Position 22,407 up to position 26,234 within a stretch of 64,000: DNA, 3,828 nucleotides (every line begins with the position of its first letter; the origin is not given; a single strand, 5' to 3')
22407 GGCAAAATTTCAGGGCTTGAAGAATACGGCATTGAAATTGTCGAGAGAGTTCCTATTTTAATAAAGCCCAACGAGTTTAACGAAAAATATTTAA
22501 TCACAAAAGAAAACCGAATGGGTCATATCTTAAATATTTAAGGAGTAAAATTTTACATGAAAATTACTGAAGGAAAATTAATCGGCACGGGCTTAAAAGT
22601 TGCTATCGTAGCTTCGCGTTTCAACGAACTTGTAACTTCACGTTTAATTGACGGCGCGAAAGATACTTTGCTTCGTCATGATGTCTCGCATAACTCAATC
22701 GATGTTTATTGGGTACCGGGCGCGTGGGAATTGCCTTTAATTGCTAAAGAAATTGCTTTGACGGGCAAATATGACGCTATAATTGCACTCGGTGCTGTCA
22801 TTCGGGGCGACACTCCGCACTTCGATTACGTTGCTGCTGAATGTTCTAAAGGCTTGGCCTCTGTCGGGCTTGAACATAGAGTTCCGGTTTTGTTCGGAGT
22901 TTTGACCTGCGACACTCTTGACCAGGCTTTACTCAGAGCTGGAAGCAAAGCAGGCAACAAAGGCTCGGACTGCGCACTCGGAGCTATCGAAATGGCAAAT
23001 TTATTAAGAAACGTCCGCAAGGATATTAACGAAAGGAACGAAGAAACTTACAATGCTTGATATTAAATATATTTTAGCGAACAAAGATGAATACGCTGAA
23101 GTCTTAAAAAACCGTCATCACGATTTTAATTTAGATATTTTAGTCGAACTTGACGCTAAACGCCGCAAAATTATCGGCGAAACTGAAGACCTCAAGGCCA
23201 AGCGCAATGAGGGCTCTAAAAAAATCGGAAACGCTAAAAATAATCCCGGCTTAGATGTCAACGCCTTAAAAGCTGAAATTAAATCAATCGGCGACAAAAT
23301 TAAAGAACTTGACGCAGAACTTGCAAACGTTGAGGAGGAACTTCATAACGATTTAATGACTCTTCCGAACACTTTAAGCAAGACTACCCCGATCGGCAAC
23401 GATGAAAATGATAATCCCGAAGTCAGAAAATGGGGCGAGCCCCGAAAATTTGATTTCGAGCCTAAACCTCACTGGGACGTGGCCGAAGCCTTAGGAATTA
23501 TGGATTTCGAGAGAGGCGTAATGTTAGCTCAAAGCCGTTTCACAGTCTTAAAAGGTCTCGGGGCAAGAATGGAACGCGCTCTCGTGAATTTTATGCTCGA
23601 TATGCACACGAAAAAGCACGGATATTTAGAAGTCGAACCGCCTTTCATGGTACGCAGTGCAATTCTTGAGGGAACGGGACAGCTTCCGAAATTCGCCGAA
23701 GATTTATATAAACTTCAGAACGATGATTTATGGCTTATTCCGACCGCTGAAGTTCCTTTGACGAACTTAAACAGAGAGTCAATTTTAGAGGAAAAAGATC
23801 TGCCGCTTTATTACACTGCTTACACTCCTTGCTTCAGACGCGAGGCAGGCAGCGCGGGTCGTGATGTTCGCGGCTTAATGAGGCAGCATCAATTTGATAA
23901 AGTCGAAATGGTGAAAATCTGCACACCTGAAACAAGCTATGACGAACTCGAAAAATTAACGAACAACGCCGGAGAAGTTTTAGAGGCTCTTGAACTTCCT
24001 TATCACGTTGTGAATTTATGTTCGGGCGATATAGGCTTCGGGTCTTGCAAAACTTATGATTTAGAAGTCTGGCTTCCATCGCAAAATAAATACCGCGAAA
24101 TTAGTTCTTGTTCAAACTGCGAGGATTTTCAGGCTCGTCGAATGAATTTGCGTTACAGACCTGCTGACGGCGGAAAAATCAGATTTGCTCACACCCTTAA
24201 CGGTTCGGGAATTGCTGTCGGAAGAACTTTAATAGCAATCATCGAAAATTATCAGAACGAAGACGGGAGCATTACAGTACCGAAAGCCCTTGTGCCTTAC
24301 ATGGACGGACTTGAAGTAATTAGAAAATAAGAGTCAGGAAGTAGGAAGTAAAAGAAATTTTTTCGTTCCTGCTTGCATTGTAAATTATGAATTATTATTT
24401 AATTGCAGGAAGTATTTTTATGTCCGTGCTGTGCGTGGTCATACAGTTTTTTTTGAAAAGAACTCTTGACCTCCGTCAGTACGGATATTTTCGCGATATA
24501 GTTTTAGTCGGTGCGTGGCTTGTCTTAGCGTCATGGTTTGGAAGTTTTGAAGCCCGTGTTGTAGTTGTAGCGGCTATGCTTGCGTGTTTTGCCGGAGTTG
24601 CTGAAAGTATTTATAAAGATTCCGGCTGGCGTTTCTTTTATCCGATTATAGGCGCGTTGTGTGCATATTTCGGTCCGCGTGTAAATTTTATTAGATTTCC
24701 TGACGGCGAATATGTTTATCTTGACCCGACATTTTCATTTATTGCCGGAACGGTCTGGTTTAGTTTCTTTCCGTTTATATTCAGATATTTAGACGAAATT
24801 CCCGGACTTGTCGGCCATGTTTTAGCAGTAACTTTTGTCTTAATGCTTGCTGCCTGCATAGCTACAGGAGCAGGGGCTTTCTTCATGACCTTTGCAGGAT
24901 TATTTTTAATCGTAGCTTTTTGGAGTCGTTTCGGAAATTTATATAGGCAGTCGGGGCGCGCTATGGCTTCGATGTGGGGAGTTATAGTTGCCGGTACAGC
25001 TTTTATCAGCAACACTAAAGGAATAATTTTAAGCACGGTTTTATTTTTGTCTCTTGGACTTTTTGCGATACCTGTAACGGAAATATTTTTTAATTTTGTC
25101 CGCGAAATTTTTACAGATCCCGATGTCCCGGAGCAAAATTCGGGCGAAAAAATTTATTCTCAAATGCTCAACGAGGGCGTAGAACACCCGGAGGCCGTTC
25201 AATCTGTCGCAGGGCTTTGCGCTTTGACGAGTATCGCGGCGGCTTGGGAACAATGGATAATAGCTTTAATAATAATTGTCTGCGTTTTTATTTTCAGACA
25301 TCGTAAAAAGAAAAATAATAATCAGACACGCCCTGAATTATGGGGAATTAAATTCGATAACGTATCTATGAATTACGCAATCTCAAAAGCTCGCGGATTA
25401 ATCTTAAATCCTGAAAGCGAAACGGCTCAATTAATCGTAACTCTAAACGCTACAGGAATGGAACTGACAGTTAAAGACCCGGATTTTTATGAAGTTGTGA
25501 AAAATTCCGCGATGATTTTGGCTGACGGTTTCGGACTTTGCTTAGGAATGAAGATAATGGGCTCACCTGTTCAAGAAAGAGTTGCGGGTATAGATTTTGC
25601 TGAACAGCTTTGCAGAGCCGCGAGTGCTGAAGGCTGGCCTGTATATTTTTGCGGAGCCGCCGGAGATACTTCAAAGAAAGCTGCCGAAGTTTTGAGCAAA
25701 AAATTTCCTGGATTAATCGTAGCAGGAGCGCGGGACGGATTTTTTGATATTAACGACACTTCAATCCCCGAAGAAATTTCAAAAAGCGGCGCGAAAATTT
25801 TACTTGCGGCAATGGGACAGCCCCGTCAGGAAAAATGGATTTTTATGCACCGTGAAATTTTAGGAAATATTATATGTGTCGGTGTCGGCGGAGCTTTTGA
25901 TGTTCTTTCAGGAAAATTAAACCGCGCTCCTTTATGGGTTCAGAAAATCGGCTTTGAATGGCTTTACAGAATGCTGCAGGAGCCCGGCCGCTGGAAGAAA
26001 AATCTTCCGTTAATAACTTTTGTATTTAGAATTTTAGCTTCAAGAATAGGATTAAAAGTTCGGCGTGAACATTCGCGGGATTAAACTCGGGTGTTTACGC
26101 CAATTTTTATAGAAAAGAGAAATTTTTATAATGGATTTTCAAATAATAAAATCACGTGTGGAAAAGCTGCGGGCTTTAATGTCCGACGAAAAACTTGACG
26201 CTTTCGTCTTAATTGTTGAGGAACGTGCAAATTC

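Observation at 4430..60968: Dispersed family of 7-nt periodic AGG/GGA repeat elements at about 19 loci in 64 kb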

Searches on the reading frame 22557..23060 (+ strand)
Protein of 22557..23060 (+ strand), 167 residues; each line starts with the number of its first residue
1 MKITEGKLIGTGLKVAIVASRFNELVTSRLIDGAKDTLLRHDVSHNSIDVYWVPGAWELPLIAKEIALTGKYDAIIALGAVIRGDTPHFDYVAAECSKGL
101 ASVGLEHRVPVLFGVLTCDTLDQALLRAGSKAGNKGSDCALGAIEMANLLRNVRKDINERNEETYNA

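Call 73: find_encoding_contigs(protein=window:22557-23060:+, flank=6000, max_places=10)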
Protein window:22557-23060:+ (167 aa): no gene with exactly this product is on record in the collection.

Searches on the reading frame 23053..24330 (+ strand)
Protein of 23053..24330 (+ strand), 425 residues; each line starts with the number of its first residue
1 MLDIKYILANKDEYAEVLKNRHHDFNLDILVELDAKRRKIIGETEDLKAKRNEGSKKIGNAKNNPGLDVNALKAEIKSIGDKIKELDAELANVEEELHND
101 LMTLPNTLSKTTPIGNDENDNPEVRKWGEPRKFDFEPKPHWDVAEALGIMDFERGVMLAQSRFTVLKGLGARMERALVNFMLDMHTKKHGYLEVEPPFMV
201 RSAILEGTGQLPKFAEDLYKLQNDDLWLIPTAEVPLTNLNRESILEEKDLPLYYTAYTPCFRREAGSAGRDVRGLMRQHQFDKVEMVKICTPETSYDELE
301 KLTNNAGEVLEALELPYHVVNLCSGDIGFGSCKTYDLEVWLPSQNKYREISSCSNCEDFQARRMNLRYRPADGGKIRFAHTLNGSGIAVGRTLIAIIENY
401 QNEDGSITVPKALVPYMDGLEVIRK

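Call 87: find_related_loci(query=window:23053-24330:+, collection=metagenome_contigs, flank=10000)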
Query window:23053-24330:+ (425 aa) in metagenome_contigs; peptide patterns used: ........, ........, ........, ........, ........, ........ (x = any residue, [..] = any of these).
600 stretches matched a pattern (row limit reached: there are more); 590 encode a relative of the query (tblastn E <= 1e-3); the best 80 are kept; 80 distinct loci.
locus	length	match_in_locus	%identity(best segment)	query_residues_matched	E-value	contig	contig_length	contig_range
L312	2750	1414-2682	88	1-423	0e+0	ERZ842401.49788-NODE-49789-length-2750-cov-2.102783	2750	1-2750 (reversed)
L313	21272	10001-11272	77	1-425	0e+0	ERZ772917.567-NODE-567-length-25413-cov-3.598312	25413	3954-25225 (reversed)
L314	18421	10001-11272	71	1-425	0e+0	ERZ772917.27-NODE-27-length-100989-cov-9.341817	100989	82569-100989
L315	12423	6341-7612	70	1-425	0e+0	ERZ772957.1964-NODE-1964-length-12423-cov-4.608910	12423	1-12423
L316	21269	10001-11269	68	1-424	0e+0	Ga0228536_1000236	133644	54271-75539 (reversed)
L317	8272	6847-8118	65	1-425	0e+0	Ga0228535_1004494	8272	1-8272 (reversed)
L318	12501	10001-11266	63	1-423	0e+0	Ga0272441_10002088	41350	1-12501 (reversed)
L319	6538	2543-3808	65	1-423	0e+0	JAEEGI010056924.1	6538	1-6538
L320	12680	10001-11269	63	1-424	0e+0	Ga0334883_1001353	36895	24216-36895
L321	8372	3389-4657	63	1-424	0e+0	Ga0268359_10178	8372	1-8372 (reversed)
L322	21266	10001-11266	65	1-423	0e+0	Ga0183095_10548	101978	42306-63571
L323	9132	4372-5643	58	1-424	5e-167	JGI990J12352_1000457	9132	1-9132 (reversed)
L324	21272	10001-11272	57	1-425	5e-167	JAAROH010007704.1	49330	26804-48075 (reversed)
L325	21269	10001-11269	63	1-424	0e+0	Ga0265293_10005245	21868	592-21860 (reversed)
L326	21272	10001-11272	56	1-425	3e-165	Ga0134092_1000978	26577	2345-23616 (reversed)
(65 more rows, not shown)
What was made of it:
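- Tried and rejected: The metagenome scan for intermediate relatives gave nothing closer than 88% (call 87).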

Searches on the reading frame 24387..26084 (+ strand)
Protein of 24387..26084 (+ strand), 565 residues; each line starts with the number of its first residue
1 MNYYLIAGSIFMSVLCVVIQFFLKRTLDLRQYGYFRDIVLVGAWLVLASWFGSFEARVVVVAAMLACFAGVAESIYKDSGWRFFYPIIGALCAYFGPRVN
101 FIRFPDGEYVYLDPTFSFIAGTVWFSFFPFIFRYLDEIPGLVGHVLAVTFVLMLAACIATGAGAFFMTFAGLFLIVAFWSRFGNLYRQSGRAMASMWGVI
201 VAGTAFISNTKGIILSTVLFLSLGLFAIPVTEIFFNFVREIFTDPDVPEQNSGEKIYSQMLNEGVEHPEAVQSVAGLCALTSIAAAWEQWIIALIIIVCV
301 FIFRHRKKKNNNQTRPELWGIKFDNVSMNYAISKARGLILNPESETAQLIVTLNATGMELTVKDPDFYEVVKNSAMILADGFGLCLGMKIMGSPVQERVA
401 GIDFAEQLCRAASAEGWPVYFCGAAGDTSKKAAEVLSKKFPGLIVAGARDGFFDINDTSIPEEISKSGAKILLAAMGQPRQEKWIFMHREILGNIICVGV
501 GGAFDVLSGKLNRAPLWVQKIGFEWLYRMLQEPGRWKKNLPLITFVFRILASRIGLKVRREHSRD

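Call 12: search_protein_families(library=pfam, proteins=[window:24387-26084:+])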
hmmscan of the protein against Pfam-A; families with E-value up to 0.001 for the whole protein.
window:24387-26084:+ (565 aa): 1 family
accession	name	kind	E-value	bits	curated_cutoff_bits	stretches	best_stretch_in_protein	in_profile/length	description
PF03808.19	Glyco_tran_WecG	-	2.5e-56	190.6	27.4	1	375-538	2-166/168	Glycosyl transferase WecG/TagA/CpsF family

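Call 14: find_related_loci(query=window:24387-26084:+, collection=genome_contigs, flank=10000)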
Query window:24387-26084:+ (565 aa) in genome_contigs; peptide patterns used: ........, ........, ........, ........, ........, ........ (x = any residue, [..] = any of these).
131 stretches matched a pattern; 25 encode a relative of the query (tblastn E <= 1e-3); 25 distinct loci.
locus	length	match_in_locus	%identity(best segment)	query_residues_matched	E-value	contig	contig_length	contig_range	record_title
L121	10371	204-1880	85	2-560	0e+0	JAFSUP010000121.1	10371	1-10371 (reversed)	MAG: Synergistaceae bacterium isolate RGIG3488 Goat_Rumen.Co__c2604742, whole genome shotgun sequence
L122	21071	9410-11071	83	5-557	0e+0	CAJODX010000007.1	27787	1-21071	uncultured Synergistales bacterium isolate Red_deer_1_mag_83 genome assembly, contig: scaffold_4148, whole genome shotgu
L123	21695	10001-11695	78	2-565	0e+0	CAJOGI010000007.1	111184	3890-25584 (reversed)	uncultured Synergistales bacterium isolate Sheep_2_mag_86 genome assembly, contig: scaffold_211, whole genome shotgun se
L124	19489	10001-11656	78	5-556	0e+0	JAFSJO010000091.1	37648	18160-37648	MAG: Synergistaceae bacterium isolate RGIG3201 Goat_Reticulum-1__c440029, whole genome shotgun sequence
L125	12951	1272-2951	74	2-562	0e+0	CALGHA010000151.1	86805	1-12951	MAG TPA_asm: uncultured Fretibacterium sp. isolate ERR1278105_bin.157_CONCOCT_v1.1_MAG genome assembly, contig: ERZ84240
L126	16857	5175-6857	73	1-562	0e+0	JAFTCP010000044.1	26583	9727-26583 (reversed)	MAG: Synergistaceae bacterium isolate RGIG3696 Goat_Rumen.Co__c537777, whole genome shotgun sequence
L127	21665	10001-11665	70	2-556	0e+0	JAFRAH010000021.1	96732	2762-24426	MAG: Synergistaceae bacterium isolate RGIG2313 Goat_Duodenum.Co__c711135, whole genome shotgun sequence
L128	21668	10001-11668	72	2-556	0e+0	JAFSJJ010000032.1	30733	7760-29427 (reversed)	MAG: Synergistaceae bacterium isolate RGIG3196 Goat_Reticulum-1__c428905, whole genome shotgun sequence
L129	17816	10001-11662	74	5-559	0e+0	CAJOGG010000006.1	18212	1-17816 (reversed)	uncultured Synergistales bacterium isolate Red_deer_3_mag_51 genome assembly, contig: scaffold_3394, whole genome shotgu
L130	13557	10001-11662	73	2-555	0e+0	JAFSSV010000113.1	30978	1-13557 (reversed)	MAG: Synergistaceae bacterium isolate RGIG3442 Goat_Rumen.Co__c1497247, whole genome shotgun sequence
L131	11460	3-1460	81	72-556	0e+0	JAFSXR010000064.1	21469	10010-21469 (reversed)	MAG: Synergistaceae bacterium isolate RGIG3568 Goat_Rumen.Co__c2650049, whole genome shotgun sequence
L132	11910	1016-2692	70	2-562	0e+0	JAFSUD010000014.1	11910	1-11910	MAG: Synergistaceae bacterium isolate RGIG3476 Goat_Rumen.Co__c375516, whole genome shotgun sequence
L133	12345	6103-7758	68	6-559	0e+0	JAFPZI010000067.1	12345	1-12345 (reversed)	MAG: Synergistaceae bacterium isolate RGIG1612 Goat_Abomasum.Co__c604589, whole genome shotgun sequence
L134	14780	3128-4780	68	2-556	0e+0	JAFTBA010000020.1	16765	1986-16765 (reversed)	MAG: Synergistaceae bacterium isolate RGIG3655 Goat_Rumen.Co__c91928, whole genome shotgun sequence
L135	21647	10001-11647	68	5-557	0e+0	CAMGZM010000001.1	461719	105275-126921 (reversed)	MAG: uncultured Fretibacterium sp. isolate SRR11784288_bin.17_metaWRAP_v1.3_MAG genome assembly, contig: ERZ12202745.1,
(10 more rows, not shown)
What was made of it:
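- On Tandem heptanucleotide repeats (STRR / heptameric long SSR): The host is a Synergistaceae bacterium (call 14).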
